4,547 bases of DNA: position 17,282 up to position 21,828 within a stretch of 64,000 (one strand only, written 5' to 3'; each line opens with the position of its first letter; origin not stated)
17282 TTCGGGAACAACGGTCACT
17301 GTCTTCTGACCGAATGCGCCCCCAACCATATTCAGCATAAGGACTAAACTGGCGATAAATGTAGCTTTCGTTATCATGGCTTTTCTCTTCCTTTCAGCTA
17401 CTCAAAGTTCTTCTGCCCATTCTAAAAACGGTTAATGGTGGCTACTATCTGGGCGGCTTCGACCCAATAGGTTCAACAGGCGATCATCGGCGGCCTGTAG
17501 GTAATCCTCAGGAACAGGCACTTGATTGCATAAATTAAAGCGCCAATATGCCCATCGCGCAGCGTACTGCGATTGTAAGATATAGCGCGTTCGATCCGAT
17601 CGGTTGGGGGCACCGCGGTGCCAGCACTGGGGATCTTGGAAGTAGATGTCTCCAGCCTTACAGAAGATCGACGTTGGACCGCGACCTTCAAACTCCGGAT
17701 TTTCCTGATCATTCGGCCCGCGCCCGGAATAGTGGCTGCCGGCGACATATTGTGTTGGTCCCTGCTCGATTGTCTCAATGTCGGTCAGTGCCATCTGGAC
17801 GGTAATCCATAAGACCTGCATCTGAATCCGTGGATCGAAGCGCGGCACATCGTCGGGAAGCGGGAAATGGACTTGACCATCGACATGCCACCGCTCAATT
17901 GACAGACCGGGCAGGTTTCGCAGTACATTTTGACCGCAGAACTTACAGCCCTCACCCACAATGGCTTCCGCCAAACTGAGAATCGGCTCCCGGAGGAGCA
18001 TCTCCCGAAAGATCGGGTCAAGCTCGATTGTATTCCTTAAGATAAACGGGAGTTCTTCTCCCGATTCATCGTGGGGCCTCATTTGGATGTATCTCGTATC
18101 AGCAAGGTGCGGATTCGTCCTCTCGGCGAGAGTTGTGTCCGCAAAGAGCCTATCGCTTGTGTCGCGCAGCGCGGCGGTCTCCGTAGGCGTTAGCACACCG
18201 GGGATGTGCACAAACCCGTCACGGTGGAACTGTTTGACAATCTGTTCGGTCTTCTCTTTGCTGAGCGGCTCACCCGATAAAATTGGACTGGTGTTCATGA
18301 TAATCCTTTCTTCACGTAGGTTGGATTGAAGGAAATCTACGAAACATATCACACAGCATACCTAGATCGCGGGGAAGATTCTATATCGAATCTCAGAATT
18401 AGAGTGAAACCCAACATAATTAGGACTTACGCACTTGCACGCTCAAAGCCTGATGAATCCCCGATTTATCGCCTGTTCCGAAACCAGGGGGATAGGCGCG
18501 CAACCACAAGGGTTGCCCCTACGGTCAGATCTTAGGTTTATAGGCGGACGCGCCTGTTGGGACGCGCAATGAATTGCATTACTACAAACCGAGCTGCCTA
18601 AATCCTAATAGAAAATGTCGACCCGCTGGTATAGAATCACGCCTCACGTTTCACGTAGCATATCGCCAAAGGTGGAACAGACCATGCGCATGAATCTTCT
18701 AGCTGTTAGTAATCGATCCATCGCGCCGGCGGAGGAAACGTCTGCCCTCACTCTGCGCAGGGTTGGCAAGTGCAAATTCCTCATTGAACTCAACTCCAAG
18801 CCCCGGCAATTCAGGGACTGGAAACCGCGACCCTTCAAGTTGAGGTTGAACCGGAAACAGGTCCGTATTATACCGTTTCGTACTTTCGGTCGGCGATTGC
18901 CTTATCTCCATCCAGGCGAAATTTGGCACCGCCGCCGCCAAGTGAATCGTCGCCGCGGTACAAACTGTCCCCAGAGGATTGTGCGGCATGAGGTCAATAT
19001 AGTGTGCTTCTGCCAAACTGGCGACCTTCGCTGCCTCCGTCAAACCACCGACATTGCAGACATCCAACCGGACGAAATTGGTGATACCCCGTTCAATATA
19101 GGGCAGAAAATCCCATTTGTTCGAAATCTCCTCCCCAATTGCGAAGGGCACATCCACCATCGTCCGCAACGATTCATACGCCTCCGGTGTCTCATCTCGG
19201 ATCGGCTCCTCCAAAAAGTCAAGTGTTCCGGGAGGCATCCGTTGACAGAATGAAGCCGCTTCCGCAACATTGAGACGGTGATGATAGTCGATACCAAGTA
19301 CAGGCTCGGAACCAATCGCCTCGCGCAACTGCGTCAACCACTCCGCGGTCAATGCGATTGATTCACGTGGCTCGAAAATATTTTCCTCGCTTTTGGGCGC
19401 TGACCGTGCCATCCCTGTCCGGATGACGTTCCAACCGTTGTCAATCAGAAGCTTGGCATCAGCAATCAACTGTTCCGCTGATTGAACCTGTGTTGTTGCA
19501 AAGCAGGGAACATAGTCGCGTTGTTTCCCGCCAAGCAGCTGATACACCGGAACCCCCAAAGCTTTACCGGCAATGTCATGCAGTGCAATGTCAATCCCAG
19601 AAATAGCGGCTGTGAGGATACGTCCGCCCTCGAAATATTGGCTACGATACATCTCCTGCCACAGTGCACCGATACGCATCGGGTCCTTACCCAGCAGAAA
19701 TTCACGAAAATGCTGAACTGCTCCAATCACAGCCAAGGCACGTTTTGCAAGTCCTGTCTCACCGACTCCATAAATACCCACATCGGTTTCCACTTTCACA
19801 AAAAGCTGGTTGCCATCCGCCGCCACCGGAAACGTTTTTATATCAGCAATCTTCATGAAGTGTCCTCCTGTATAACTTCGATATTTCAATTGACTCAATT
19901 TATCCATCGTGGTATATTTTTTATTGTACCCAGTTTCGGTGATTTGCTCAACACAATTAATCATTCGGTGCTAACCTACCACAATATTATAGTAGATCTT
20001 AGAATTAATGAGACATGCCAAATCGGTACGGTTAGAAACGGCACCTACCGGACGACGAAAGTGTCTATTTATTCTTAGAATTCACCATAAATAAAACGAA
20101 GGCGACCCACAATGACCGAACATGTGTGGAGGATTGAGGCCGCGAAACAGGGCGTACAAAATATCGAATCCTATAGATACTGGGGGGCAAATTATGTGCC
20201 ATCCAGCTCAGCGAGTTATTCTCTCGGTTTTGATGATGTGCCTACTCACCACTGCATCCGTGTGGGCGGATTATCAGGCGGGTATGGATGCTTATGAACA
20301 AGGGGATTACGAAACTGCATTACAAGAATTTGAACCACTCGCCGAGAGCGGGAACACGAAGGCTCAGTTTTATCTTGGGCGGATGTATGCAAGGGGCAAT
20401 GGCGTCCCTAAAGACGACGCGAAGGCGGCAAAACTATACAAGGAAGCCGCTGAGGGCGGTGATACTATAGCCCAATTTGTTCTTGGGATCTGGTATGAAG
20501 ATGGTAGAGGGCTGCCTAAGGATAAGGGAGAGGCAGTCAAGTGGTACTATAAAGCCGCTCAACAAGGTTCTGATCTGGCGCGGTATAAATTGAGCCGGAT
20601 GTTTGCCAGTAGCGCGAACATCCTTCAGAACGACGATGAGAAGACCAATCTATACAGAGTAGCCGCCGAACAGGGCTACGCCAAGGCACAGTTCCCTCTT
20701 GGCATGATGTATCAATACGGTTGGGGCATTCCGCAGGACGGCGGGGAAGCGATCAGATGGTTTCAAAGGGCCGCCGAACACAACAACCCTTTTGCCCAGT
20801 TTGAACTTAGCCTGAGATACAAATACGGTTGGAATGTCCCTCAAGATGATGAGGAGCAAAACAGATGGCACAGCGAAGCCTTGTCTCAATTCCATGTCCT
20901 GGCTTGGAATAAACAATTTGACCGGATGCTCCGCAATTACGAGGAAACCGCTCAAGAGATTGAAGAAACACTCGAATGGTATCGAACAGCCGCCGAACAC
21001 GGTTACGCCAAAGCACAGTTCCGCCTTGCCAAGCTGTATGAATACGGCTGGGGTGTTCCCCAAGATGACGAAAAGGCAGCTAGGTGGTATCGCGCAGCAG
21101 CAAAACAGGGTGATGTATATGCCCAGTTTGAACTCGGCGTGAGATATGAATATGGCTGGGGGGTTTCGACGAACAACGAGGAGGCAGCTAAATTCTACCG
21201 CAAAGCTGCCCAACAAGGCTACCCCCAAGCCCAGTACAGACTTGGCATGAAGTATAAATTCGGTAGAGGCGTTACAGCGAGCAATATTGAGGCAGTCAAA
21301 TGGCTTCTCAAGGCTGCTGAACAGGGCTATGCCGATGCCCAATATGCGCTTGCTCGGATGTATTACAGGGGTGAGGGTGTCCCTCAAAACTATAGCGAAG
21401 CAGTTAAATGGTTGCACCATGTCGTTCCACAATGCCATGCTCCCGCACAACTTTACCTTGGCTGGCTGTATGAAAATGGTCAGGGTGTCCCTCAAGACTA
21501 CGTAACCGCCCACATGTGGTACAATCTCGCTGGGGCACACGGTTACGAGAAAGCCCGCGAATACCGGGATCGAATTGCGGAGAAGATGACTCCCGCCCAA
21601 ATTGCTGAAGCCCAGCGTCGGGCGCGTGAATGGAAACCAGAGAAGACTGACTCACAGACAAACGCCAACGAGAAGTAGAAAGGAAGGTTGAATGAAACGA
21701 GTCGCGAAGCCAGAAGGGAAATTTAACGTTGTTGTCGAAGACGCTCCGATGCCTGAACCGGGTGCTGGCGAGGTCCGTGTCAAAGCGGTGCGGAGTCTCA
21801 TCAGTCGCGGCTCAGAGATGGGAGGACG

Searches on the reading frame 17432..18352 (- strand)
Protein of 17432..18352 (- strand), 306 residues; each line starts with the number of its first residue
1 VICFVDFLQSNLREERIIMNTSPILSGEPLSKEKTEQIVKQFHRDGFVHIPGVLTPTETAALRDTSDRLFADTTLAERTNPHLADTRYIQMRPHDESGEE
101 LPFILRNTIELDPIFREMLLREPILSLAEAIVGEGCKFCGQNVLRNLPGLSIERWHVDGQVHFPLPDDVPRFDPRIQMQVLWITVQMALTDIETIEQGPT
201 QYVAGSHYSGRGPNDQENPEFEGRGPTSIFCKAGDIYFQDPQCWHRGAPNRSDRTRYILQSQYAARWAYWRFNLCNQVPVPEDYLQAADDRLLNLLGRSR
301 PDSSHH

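Call 89: search_protein_families(library=pfam, proteins=[window:17432-18352:-], max_evalue=0.0001)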
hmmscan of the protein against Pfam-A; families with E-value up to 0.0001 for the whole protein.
window:17432-18352:- (306 aa): 1 family
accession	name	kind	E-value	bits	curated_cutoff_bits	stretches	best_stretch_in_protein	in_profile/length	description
PF05721.19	PhyH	-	1.1e-19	72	22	1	42-256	1-211/213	Phytanoyl-CoA dioxygenase (PhyH)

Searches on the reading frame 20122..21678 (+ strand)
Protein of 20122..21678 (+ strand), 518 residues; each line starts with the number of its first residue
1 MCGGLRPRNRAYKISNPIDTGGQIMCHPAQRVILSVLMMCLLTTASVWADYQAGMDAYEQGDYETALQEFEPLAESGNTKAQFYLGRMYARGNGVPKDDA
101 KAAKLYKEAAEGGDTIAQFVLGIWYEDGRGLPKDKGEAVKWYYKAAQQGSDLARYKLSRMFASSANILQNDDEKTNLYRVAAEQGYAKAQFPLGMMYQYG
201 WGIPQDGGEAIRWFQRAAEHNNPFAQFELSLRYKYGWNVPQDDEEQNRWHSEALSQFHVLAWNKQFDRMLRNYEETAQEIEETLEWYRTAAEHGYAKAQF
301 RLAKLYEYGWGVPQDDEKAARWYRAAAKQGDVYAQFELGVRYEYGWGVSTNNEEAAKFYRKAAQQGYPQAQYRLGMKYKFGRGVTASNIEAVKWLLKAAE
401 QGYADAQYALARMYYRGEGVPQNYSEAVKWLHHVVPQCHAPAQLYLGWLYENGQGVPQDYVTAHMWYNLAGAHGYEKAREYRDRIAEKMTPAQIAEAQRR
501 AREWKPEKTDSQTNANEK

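Call 89: search_protein_families(library=pfam, proteins=[window:20122-21678:+], max_evalue=0.0001)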
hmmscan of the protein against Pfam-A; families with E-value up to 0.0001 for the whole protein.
window:20122-21678:+ (518 aa): 3 families
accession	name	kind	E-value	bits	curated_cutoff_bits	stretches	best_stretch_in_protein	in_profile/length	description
PF08238.18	Sel1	-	1e-83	273.2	30.7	8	296-331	1-36/36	Sel1 repeat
PF23310.1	TPR_27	-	8.6e-07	29.1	27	1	350-426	10-83/110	Plant tetratrico peptide repeats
PF13432.12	TPR_16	-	1.4e-05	25.9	32.7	1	51-111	1-59/65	Tetratricopeptide repeat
